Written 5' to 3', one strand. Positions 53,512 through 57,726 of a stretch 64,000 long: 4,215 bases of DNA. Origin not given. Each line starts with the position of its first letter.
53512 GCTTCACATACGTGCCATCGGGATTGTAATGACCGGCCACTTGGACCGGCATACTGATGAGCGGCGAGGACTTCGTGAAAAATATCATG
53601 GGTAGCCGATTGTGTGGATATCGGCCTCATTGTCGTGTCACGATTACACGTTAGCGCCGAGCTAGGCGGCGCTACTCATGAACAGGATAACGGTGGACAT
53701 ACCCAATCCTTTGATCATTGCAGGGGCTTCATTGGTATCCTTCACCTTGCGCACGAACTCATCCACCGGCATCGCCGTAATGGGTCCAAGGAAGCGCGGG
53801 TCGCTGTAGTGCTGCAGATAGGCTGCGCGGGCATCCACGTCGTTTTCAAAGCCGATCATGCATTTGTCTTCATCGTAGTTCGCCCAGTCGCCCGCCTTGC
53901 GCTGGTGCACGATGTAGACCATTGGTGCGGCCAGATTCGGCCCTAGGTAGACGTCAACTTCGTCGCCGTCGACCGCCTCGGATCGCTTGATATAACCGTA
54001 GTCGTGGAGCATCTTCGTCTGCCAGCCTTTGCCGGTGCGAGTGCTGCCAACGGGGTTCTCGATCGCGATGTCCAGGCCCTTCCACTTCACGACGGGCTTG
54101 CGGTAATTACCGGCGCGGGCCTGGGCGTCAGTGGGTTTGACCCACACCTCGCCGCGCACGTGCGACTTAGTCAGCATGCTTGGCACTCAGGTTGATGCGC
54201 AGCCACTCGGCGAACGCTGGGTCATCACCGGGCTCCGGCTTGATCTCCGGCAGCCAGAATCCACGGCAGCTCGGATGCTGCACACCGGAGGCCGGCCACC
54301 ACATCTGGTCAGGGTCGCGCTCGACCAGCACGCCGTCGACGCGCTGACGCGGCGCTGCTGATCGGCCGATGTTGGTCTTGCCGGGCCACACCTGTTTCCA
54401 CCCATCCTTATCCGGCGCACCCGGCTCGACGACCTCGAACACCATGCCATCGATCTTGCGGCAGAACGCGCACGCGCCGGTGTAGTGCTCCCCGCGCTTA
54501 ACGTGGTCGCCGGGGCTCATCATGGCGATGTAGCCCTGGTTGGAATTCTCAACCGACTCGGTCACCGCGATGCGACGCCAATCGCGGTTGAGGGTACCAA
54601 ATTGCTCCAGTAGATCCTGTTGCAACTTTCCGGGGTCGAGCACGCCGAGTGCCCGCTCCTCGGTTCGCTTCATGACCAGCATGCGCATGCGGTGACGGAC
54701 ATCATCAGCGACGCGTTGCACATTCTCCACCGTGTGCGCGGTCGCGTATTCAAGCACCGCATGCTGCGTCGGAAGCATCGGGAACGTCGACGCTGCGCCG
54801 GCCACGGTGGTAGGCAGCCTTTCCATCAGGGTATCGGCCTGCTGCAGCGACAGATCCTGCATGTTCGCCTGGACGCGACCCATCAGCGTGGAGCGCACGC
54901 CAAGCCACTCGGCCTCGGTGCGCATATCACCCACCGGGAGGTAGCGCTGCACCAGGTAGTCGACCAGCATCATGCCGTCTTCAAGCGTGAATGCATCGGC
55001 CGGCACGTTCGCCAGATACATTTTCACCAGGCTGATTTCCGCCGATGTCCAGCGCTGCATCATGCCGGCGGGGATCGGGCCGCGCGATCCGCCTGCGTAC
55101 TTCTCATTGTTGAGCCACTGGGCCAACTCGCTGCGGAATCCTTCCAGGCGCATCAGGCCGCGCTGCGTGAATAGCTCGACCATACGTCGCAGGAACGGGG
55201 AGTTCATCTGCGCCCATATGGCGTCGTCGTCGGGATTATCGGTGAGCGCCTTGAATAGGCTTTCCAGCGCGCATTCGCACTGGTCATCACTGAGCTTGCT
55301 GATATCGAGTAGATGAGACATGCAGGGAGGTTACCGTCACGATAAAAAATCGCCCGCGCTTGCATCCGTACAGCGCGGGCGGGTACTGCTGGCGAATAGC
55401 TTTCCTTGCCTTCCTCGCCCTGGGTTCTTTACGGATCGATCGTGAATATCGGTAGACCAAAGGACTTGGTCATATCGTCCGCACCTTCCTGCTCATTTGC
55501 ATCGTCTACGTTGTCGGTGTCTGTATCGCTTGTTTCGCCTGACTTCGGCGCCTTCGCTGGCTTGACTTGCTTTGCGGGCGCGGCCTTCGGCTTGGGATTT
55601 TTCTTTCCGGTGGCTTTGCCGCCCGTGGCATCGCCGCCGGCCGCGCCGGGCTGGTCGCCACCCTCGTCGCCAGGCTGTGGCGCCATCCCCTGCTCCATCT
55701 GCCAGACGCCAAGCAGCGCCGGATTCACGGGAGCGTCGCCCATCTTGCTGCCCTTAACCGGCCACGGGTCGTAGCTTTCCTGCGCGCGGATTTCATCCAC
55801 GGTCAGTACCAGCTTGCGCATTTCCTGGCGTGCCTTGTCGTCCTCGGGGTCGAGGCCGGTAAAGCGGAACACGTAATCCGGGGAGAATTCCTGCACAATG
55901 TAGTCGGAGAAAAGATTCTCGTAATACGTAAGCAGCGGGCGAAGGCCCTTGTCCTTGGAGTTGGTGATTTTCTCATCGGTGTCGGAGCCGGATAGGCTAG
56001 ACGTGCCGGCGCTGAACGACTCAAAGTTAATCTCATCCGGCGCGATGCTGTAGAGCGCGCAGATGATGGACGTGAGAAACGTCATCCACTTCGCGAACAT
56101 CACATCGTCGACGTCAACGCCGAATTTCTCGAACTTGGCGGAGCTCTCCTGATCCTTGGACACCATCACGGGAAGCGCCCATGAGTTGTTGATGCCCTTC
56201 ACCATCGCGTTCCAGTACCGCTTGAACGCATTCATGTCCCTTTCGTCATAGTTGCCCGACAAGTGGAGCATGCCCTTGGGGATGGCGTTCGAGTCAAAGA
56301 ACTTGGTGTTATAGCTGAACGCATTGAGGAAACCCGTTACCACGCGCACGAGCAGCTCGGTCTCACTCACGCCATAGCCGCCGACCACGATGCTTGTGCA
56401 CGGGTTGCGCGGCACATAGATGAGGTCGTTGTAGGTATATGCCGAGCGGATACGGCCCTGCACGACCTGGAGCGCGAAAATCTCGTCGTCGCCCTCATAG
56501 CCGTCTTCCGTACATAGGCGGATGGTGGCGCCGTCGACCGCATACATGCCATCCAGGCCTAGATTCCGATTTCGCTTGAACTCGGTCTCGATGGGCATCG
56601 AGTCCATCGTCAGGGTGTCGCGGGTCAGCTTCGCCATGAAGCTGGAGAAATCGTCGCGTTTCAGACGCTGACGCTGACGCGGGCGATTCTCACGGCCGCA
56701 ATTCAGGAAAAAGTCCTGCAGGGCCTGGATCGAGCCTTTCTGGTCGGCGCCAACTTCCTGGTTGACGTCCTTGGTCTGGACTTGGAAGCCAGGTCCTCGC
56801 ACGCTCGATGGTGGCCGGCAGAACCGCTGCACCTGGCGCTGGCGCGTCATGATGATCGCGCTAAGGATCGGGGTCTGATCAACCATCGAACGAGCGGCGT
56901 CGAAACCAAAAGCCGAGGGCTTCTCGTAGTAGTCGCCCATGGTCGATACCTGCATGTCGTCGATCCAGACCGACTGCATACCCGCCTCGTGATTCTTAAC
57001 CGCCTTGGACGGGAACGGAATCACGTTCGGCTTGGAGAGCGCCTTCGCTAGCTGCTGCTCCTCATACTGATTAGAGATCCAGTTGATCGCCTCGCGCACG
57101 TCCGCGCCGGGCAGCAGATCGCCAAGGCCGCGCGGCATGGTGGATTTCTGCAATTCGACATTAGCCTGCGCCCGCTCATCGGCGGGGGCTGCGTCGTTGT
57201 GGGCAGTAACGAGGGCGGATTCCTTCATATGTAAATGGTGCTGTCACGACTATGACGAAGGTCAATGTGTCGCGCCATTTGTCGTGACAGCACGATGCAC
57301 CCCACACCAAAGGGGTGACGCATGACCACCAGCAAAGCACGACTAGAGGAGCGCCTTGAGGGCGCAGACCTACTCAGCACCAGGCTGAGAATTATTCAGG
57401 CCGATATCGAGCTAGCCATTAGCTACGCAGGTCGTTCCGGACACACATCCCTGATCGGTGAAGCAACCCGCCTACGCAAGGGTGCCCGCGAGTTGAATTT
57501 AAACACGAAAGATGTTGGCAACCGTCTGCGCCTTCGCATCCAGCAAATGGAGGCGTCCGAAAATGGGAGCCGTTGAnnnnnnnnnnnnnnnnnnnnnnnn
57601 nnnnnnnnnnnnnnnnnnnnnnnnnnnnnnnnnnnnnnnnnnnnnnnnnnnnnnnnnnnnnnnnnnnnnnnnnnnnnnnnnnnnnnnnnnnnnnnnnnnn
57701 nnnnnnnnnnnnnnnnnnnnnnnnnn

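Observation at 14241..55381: Recurrent cassette: stop codon, then motif, then hairpin (often with a T-run), then the next start codon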

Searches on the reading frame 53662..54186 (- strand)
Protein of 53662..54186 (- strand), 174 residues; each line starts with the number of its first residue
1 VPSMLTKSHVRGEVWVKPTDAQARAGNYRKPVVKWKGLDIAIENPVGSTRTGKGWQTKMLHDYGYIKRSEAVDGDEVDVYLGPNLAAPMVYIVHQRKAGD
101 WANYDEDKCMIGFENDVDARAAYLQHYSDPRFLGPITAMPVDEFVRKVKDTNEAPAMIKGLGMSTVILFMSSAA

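Call 21: search_protein_families(library=phrogs, proteins=[window:53662-54186:-], max_evalue=0.001)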
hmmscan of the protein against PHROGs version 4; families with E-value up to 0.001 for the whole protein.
window:53662-54186:- (174 aa): 10 families
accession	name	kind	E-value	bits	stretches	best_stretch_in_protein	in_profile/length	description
phrog_37402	-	unknown function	7.2e-34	117.2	1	16-160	1097-1251/2639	-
phrog_4660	-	head and packaging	2.9e-28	99.7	1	30-152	634-757/765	minor head protein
phrog_30335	-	unknown function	1.1e-27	96.7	1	17-152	757-896/2900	-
phrog_4272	-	unknown function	1.5e-25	90.7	1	17-151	121-258/764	-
phrog_20705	-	head and packaging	8.9e-22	78.1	1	16-150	16-156/690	virion structural protein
phrog_10089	-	moron, auxiliary metabolic gene and host takeover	1.2e-21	76.3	1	16-130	883-1003/4647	DarB-like antirestriction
phrog_938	-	lysis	9.1e-21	73.7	1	16-144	1495-1632/2185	endolysin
phrog_5143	-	unknown function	4.6e-20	71.4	1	17-152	711-853/2204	-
phrog_29900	-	unknown function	4.9e-17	62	1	17-161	764-915/1028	-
phrog_33607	-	unknown function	2.2e-16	61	1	41-143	119-223/287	-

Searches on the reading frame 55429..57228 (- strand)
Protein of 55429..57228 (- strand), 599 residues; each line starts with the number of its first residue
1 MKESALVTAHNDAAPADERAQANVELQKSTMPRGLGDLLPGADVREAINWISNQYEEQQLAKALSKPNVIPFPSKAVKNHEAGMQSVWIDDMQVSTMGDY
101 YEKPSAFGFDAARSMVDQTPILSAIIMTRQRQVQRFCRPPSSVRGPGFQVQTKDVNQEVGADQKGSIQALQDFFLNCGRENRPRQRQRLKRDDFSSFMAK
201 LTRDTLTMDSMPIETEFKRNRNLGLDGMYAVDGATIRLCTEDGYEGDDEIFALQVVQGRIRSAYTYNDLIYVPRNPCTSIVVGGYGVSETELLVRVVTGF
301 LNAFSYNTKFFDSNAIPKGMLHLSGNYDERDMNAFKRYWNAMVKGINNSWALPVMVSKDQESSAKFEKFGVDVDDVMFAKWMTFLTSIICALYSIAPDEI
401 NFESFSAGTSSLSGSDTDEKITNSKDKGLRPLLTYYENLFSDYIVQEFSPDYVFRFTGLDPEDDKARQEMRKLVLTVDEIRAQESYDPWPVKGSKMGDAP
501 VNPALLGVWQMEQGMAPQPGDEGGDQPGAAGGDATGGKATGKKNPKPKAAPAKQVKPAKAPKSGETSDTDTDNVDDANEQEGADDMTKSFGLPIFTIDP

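Call 21: search_protein_families(library=phrogs, proteins=[window:55429-57228:-], max_evalue=0.001)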
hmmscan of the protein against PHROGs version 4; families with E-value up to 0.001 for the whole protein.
window:55429-57228:- (599 aa): 5 families
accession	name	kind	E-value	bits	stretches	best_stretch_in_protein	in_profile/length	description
phrog_12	-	head and packaging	7.5e-40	138.6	1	191-566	137-485/646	portal protein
phrog_15361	-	head and packaging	6.2e-39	135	1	75-356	47-327/328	portal protein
phrog_11117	-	head and packaging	3.7e-30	106.3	1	329-485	9-170/264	portal protein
phrog_2662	-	head and packaging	3.6e-20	73.1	1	62-582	22-491/717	portal protein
phrog_5929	-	head and packaging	7e-08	33.1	1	306-490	7-186/228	portal protein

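Call 36: find_related_loci(query=window:55429-57228:-, collection=viral_contigs, flank=10000)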
Query window:55429-57228:- (599 aa) in viral_contigs; peptide patterns used: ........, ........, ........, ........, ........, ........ (x = any residue, [..] = any of these).
17 stretches matched a pattern; 15 encode a relative of the query (tblastn E <= 1e-3); 15 distinct loci.
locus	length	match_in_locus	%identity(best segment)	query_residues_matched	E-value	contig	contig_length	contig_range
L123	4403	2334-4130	100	1-599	0e+0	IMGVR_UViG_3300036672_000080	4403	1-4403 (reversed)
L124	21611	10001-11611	72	1-539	0e+0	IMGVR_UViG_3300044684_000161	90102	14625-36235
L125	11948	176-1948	68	1-598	0e+0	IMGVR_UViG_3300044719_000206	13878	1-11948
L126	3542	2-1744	61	5-599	0e+0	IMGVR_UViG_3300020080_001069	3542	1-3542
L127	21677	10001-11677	59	1-598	0e+0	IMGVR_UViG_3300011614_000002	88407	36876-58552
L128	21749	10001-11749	58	3-598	0e+0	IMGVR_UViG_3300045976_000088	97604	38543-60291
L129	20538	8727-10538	58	8-598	0e+0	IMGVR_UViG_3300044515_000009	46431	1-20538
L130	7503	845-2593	56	1-597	0e+0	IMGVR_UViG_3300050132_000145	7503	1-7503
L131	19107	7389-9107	57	1-598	0e+0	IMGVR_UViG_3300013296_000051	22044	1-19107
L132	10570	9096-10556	59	5-487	0e+0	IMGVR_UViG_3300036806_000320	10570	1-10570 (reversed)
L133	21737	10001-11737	60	3-599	0e+0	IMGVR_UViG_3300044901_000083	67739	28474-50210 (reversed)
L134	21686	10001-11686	57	1-599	0e+0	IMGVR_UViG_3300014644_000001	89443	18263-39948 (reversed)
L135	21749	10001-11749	58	3-598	0e+0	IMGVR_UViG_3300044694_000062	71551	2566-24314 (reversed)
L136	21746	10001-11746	59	3-598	0e+0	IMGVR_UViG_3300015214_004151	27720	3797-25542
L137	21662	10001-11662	58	1-599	0e+0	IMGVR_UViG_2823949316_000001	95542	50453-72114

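Call 45: find_related_loci(query=window:55429-57228:-, collection=genome_contigs, flank=10000)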
Query window:55429-57228:- (599 aa) in genome_contigs; peptide patterns used: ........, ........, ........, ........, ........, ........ (x = any residue, [..] = any of these).
26 stretches matched a pattern; 3 encode a relative of the query (tblastn E <= 1e-3); 3 distinct loci.
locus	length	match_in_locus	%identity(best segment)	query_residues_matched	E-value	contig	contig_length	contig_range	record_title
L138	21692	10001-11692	60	3-599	0e+0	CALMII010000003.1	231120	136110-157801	MAG TPA_asm: uncultured Steroidobacter sp. isolate SRR2107171_bin.15_CONCOCT_v1.1_MAG genome assembly, contig: ERZ794917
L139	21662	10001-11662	58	1-599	0e+0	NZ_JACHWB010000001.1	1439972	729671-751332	Microvirga lupini strain AT3.9 Ga0372452_01, whole genome shotgun sequence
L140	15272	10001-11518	52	1-507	3e-170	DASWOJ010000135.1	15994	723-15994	MAG TPA_asm: Acetobacteraceae bacterium isolate SMAG_U3437 k141_642520, whole genome shotgun sequence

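Call 67: search_dna_similar(query=window:55429-57228:-, collection=phages, mode=protein, max_rows=40, max_evalue=1e-20)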
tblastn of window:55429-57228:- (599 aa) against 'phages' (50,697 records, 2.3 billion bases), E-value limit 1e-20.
Records with a match: 772; places in all: 772; records where one place covers at least 80% of the query: 13.
Best place of each record, by identity: 60-80% 6; <60% 766.
By first word of the organism name: Staphylococcus 343; Bacillus 243; Enterococcus 69; Listeria 54; Lactobacillus 26; Bacteroides 6; Thermus 5; Pseudomonas 3; Mammaliicoccus 3; Bordetella 2; and 16 more.
By host as written in the record: Staphylococcus aureus 112; - 70; Listeria monocytogenes 43; Staphylococcus sp. 27; Bacillus cereus 26; Bacillus subtilis 26; Staphylococcus carnosus TM300 22; Bacillus thuringiensis subsp. kurstaki 20; and 193 more.
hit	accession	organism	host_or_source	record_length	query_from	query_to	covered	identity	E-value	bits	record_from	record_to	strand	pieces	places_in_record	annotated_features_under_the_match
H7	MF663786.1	Bordetella phage vB_BbrM_PHB04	Bordetella bronchiseptica 4715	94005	1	512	85%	65.8%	0e+0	681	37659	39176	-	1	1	portal protein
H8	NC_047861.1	Bordetella phage vB_BbrM_PHB04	Bordetella bronchiseptica 4715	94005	1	512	85%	65.8%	0e+0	681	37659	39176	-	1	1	portal protein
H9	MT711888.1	Pseudomonas phage Dolphis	Pseudomonas putida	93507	1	599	100%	55.1%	0e+0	624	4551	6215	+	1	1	portal protein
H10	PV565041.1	Pseudomonas phage Jeremy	Pseudomonas putida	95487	1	599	100%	53.9%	0e+0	626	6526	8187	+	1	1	portal protein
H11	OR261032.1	Aeromonas phage ST4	Aeromonas hydrophila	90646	1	513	86%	62.7%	0e+0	652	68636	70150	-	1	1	portal protein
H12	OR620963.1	Yersinia phage fHe-Yen8-01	Yersinia enterocolitica serotype O:8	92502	1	512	85%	60.8%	0e+0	605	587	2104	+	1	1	portal protein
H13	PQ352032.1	Enterobacter phage phiT5282EW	Enterobacter sp.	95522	1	487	81%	63.3%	0e+0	605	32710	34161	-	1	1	hypothetical protein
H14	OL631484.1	Escherichia phage ECML-606-1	Escherichia coli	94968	1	487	81%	63.3%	0e+0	604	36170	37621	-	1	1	hypothetical protein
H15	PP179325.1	Pseudomonas phage Touem01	Pseudomonas syringae 7C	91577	1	509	85%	57.4%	0e+0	598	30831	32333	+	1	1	portal protein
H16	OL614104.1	Morganella phage Mecenats66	Morganella sp.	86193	56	490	73%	53.4%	9e-146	472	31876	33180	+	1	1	portal protein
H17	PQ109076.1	Thermus phage Lalka27a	Thermus thermophilus HB27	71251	4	514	85%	34.7%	4e-65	237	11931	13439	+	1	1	portal protein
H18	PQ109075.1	Thermus phage Lalka8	Thermus thermophilus HB8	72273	4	514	85%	34.7%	7e-65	236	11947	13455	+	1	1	portal protein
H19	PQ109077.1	Thermus phage Lalka27b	Thermus thermophilus HB27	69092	4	514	85%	34.5%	6e-67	243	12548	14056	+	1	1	portal protein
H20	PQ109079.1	Thermus phage Cumys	Thermus thermophilus HB8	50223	90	509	70%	37.9%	5e-78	275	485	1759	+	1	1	portal protein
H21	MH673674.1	Thermus phage phiMa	Thermus thermophilus HB8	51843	90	509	70%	37.9%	5e-78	275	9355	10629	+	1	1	hypothetical protein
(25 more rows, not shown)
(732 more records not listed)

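Call 68: get_annotated_region(hit=H7, flank=20000)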
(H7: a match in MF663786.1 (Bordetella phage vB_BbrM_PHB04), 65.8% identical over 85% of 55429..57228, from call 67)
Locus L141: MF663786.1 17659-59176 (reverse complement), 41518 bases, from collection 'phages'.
description: Bordetella phage vB_BbrM_PHB04, complete genome.
organism: Bordetella phage vB_BbrM_PHB04 (NCBI taxid 2029657)
taxonomy: Viruses; Duplodnaviria; Heunggongvirae; Uroviricota; Caudoviricetes; Phabquatrovirus; Phabquatrovirus PHB04
host: Bordetella bronchiseptica 4715; source: wastewater; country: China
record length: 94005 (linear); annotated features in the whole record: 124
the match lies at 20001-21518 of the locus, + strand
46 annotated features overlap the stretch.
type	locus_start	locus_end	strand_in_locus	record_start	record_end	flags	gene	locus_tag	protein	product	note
CDS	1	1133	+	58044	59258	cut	-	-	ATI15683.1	hypothetical protein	-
CDS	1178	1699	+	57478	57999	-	-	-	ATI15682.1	hypothetical protein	-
CDS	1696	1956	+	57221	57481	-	-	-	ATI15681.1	hypothetical protein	-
CDS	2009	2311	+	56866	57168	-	-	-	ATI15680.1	hypothetical protein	-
CDS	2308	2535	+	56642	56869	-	-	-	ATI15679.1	hypothetical protein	-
CDS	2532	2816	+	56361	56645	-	-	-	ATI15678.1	hypothetical protein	-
CDS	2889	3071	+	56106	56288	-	-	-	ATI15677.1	hypothetical protein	-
CDS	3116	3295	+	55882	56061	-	-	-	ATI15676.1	hypothetical protein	-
CDS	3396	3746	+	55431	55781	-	-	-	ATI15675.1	hypothetical protein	-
CDS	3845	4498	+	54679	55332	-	-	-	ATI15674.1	hypothetical protein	-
CDS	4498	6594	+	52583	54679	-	-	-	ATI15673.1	terminase large subunit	GpA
CDS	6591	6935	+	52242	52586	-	-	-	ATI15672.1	hypothetical protein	-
CDS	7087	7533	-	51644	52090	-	-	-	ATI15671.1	hypothetical protein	-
CDS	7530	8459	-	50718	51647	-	-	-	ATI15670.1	hypothetical protein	-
CDS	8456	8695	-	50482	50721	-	-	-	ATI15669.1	hypothetical protein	-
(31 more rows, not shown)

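Call 72: get_annotated_region(hit=H14, flank=20000)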
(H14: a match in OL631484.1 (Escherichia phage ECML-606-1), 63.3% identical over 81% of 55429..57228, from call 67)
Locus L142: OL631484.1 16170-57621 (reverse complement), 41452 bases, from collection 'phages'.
description: Escherichia phage ECML-606-1, complete genome.
organism: Escherichia phage ECML-606-1 (NCBI taxid 2910940)
taxonomy: Viruses; Duplodnaviria; Heunggongvirae; Uroviricota; Caudoviricetes
host: Escherichia coli; source: -; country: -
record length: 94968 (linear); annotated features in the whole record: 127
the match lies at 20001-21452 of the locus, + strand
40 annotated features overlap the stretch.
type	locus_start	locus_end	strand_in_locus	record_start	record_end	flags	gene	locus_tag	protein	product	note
CDS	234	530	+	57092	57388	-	-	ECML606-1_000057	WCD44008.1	hypothetical protein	-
CDS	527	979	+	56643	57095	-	-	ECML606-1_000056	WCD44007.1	hypothetical protein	-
CDS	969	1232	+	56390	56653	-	-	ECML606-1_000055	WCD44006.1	hypothetical protein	-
CDS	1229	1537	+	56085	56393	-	-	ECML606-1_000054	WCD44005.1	hypothetical protein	-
CDS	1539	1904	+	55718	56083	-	-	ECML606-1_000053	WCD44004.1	hypothetical protein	-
CDS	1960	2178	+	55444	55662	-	-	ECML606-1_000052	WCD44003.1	hypothetical protein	-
CDS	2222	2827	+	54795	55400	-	-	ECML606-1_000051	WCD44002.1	hypothetical protein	-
CDS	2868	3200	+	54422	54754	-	-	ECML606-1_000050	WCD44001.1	hypothetical protein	-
CDS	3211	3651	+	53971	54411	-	-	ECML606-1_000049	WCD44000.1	hypothetical protein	-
CDS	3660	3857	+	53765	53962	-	-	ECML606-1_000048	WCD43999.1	hypothetical protein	-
CDS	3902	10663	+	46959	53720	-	-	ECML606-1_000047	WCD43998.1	hypothetical protein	-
CDS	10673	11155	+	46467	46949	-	-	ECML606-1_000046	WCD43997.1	hypothetical protein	-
CDS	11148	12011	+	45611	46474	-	-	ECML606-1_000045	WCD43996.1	hypothetical protein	-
CDS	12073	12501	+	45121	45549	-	-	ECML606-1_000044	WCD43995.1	hypothetical protein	-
CDS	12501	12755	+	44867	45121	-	-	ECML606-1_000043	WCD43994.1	hypothetical protein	-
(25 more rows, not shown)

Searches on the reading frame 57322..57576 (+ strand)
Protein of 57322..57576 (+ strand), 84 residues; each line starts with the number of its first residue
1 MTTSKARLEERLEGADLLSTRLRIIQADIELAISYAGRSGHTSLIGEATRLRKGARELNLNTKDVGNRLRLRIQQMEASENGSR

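Call 44: search_protein_families(library=pfam, proteins=[window:57322-57576:+], max_evalue=0.05)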
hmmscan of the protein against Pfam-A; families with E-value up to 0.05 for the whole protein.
window:57322-57576:+ (84 aa): 1 family
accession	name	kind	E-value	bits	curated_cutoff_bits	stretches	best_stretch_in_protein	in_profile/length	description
PF10809.13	DUF2732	-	0.042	14.3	25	0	4-27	22-45/75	Protein of unknown function (DUF2732)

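Call 81: search_protein_families(library=ncbifam, proteins=[window:57322-57576:+], max_evalue=0.05)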
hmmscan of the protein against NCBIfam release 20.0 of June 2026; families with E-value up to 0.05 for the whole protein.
window:57322-57576:+ (84 aa): 0 families
